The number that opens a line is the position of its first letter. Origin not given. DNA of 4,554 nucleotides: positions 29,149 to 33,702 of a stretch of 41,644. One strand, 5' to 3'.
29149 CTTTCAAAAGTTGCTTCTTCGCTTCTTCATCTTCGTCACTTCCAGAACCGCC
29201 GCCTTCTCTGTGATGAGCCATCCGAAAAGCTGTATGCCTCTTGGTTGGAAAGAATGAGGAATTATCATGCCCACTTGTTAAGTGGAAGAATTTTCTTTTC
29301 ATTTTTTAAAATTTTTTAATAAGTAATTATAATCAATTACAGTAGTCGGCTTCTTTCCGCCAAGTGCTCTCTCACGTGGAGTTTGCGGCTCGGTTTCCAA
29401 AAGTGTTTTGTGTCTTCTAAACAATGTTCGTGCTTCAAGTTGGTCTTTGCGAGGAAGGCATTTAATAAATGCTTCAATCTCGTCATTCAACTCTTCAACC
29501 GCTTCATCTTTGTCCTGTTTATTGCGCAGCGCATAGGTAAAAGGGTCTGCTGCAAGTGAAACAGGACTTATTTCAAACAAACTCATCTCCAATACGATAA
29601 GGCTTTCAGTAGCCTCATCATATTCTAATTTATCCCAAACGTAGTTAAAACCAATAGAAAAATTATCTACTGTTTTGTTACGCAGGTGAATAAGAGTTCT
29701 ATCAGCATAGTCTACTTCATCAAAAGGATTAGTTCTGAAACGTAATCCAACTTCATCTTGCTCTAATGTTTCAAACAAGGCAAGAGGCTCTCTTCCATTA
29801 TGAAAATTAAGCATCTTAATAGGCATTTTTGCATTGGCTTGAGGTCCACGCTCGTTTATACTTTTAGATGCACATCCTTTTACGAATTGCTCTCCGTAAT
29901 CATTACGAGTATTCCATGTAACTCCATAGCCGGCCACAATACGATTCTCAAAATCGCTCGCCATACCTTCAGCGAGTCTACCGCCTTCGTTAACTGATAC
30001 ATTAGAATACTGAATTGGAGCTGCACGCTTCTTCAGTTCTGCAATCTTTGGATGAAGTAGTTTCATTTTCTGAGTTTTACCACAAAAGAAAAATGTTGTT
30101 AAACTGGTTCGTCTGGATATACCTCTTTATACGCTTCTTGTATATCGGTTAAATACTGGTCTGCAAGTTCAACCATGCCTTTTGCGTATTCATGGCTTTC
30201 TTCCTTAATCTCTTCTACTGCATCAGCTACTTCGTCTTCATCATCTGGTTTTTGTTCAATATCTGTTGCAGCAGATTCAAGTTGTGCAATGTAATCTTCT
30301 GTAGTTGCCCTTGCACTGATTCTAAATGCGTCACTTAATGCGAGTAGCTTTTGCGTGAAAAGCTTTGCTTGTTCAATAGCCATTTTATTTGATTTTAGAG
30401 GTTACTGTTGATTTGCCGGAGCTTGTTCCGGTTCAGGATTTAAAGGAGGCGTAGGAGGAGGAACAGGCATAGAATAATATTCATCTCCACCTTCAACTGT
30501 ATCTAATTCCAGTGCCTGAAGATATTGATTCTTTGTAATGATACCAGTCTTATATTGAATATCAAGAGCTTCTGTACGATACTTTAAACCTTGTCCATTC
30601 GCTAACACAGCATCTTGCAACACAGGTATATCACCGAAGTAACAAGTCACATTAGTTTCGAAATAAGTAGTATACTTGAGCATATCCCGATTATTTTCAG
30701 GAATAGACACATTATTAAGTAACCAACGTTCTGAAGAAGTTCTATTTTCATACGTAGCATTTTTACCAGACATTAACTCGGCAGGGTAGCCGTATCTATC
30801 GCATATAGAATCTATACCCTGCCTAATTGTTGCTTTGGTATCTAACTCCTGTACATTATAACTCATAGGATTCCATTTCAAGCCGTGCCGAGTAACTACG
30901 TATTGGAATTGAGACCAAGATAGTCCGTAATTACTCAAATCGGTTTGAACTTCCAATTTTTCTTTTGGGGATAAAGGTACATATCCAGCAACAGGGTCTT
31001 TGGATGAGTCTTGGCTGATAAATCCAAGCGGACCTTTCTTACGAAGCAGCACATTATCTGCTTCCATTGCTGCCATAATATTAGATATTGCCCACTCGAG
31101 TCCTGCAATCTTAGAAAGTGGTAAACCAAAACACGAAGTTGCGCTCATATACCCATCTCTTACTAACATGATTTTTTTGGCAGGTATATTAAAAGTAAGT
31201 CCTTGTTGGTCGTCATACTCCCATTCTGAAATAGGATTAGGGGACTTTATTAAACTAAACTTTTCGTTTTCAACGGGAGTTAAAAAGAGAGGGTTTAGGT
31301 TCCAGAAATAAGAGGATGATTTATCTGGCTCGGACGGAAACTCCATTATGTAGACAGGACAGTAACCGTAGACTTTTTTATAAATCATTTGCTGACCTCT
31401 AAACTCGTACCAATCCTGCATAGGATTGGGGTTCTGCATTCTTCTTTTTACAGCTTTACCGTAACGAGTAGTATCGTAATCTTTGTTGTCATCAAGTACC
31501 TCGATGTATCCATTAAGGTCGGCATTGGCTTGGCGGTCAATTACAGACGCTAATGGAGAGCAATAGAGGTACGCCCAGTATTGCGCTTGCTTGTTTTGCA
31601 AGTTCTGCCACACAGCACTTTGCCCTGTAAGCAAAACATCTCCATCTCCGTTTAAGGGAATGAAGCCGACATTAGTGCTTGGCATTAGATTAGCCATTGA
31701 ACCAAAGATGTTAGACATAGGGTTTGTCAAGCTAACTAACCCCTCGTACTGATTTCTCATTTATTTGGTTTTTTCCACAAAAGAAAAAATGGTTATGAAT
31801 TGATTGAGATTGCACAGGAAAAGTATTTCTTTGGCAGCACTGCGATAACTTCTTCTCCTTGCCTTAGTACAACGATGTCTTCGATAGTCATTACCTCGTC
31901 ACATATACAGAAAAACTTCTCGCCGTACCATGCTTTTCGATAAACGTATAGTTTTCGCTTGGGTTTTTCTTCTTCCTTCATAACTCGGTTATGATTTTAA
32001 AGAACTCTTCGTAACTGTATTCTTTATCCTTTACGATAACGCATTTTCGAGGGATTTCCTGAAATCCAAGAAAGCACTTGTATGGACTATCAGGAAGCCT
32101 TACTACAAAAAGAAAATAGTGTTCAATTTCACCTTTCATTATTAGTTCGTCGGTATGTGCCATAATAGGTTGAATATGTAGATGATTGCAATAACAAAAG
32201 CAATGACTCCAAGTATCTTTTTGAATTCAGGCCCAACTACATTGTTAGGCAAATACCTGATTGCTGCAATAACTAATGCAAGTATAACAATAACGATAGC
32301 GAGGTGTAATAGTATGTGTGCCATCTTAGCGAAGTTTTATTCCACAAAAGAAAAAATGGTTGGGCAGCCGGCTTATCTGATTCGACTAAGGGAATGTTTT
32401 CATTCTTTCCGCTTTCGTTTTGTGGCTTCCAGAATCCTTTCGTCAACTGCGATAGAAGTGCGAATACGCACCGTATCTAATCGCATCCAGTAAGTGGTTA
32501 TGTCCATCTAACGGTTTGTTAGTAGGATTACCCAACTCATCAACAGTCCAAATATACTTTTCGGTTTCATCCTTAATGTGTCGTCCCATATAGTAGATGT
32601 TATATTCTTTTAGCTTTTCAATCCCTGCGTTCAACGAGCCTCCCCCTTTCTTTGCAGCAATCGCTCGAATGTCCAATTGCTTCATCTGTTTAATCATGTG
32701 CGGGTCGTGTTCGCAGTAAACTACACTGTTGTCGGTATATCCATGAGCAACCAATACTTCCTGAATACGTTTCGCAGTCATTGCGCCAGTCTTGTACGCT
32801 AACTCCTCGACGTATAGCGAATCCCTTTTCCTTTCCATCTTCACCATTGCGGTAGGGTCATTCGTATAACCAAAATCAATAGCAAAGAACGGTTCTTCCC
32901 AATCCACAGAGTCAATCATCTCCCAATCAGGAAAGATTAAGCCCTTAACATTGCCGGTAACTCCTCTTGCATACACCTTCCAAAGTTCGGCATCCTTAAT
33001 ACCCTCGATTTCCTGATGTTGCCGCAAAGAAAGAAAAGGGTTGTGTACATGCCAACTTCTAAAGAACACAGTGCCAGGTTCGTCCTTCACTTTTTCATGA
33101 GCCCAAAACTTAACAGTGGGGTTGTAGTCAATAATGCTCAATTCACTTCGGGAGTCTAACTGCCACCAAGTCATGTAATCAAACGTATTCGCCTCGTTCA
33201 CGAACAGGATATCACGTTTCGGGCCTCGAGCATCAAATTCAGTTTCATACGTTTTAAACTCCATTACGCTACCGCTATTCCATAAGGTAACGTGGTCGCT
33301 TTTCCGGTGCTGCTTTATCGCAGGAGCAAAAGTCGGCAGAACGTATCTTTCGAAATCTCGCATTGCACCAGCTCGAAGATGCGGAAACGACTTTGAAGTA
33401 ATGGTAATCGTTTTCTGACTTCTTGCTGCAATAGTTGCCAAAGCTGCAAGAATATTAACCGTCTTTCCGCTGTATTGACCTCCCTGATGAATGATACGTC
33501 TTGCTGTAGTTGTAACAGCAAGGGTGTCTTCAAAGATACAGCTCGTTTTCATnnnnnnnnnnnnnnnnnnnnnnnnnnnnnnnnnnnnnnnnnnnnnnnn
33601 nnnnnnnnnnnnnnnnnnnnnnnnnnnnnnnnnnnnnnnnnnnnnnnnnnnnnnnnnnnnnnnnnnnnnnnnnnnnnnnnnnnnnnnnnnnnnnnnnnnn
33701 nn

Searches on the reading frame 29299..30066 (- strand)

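Call 8: search_protein_families(library=phrogs, proteins=[window:29299-30066:-], max_evalue=0.01)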
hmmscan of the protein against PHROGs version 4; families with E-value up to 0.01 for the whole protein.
window:29299-30066:- (255 aa): 4 families
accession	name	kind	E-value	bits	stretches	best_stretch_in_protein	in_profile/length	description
phrog_80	-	head and packaging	2e-24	87.7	1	36-195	230-391/607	head maturation protease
phrog_2263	-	head and packaging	3e-07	30.7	1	37-173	34-167/551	major head protein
phrog_617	-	head and packaging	9.2e-06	25.8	1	83-184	61-163/626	major head protein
phrog_3244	-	head and packaging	0.0022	18.8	1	19-196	14-194/326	head maturation protease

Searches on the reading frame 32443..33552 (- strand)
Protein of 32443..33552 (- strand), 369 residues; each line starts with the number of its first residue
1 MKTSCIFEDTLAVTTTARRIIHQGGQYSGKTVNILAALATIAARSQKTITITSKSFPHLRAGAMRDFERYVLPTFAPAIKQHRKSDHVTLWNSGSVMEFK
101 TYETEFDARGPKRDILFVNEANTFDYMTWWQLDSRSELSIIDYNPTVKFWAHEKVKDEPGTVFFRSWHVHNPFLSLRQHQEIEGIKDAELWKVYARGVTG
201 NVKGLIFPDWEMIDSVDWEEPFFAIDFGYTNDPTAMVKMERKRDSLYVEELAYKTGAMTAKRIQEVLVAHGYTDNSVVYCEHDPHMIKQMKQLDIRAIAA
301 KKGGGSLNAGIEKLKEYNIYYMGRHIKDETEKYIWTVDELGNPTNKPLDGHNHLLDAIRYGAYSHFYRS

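Call 8: search_protein_families(library=phrogs, proteins=[window:32443-33552:-], max_evalue=0.01)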
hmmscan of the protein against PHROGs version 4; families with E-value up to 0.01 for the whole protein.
window:32443-33552:- (369 aa): 6 families
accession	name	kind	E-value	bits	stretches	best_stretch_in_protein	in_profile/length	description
phrog_5653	-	head and packaging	5.6e-25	89.2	1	202-366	6-181/199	terminase large subunit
phrog_2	-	head and packaging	2.7e-22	80.3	1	16-367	276-594/807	terminase large subunit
phrog_6672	-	head and packaging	2.2e-17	63.9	1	244-366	5-130/145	terminase large subunit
phrog_979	-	head and packaging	2.4e-08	34.1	1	14-136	163-288/642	terminase large subunit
phrog_3717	-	head and packaging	1.7e-05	25.4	1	141-240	160-271/277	terminase large subunit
phrog_10250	-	head and packaging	2.5e-05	25.1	1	193-362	12-212/228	terminase large subunit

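Call 11: search_protein_families(library=pfam, proteins=[window:32443-33552:-], max_evalue=0.1)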
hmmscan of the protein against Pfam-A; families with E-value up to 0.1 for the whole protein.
window:32443-33552:- (369 aa): 2 families
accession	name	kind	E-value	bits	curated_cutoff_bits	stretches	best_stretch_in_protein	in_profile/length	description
PF17288.8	Terminase_3C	-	7.3e-11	43.1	26.7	1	226-360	1-151/155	Terminase RNAseH like domain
PF03237.21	Terminase_6N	-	0.0087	16.2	22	1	24-207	4-208/215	Terminase large subunit, T4likevirus-type, N-terminal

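Call 18: search_dna_similar(query=window:32443-33552:-, collection=phages, mode=protein, max_rows=15)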
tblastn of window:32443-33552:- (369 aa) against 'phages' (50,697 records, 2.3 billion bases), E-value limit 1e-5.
Records with a match: 971; places in all: 976; records where one place covers at least 80% of the query: 383.
Best place of each record, by identity: <60% 971.
By first word of the organism name: Streptococcus 130; Salmonella 116; Staphylococcus 105; Bacteroides 97; Flavobacterium 75; Enterococcus 59; Acinetobacter 43; Clostridium 38; Phocaeicola 24; Vibrio 24; and 51 more.
By host as written in the record: - 117; Staphylococcus aureus 31; Clostridium sporogenes ATCC-15579 30; Flavobacterium sp. LMO9 27; Acinetobacter baumannii 20; Flavobacterium sp. LMO6 19; Enterococcus faecalis 17; Staphylococcus pseudintermedius 15; and 384 more.
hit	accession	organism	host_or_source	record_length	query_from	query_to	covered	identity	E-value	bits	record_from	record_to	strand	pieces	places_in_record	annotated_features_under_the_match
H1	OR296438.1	Bacteroides phage C2_18_80S2P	Bacteroides uniformis MB18-80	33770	1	362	98%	35.1%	5e-53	194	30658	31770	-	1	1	terminase large subunit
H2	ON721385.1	Bacteroides phage EMB2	Bacteroides uniformis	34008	1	362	98%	34.8%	3e-52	192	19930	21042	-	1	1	terminase large subunit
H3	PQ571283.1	Bacteroides phage BU3-1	Bacteroides uniformis BG24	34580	1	362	98%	34.8%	8e-52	191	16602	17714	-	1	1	terminase large subunit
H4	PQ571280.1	Bacteroides phage BU1-1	Bacteroides uniformis BG16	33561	1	362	98%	34.8%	9e-52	191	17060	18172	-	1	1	terminase large subunit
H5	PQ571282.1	Bacteroides phage BU2-2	Bacteroides uniformis BG2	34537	1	362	98%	34.8%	1e-51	190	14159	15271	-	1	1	terminase large subunit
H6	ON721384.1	Bacteroides phage EMB1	Bacteroides uniformis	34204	1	362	98%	34.6%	1e-51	190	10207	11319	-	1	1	terminase large subunit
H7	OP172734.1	Bacteroides phage BU241P2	Bacteroides uniformis DA241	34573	1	362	98%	34.6%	3e-51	189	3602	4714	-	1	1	terminase large subunit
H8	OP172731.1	Bacteroides phage BU183P1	Bacteroides uniformis DA183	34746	1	362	98%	34.6%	3e-51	189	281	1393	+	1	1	terminase large subunit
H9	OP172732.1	Bacteroides phage BU183P2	Bacteroides uniformis DA183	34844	1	362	98%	34.6%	3e-51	189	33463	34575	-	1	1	terminase large subunit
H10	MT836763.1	Bacteriophage sp.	human fecal samples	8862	18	362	93%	36.2%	4e-63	223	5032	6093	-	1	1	record has no annotation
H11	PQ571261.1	Bacteroides phage BF1-4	Bacteroides fragilis BL19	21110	1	362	98%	34.5%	4e-57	206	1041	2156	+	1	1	terminase large subunit | terminase small subunit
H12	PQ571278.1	Bacteroides phage BT2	Bacteroides thetaiotaomicron BG12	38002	1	362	98%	34.5%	4e-57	206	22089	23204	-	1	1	terminase large subunit | terminase small subunit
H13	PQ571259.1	Bacteroides phage BF1-2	Bacteroides fragilis BL19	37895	1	362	98%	34.5%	5e-57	206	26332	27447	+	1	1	terminase large subunit | terminase small subunit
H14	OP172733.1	Bacteroides phage BU241P1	Bacteroides uniformis DA241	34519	1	362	98%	34.3%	1e-50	187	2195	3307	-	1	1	terminase large subunit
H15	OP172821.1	Parabacteroides phage PM21P1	Parabacteroides merdae DA21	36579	1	362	98%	33.5%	3e-50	186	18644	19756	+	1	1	terminase large subunit | hypothetical protein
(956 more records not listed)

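Call 20: find_related_loci(query=window:32443-33552:-, collection=viral_contigs, flank=6000)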
Query window:32443-33552:- (369 aa) in viral_contigs; peptide patterns used: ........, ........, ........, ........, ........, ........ (x = any residue, [..] = any of these).
10 stretches matched a pattern; 9 encode a relative of the query (tblastn E <= 1e-3); 9 distinct loci.
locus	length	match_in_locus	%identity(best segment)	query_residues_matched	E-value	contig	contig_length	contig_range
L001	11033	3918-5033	83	1-369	0e+0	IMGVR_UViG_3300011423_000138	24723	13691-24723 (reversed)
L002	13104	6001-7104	74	1-368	0e+0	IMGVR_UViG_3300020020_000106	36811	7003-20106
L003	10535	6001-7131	71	1-369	0e+0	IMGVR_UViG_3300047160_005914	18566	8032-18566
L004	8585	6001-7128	71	1-369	0e+0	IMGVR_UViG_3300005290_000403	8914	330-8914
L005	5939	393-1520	71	1-369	0e+0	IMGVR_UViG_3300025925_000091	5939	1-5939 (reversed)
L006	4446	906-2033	71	1-369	0e+0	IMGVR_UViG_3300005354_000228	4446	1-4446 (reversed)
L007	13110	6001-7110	83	1-369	0e+0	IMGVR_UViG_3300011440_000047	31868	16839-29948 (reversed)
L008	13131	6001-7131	52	1-369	5e-123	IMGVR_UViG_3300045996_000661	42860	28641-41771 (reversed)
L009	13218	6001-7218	48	1-369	1e-122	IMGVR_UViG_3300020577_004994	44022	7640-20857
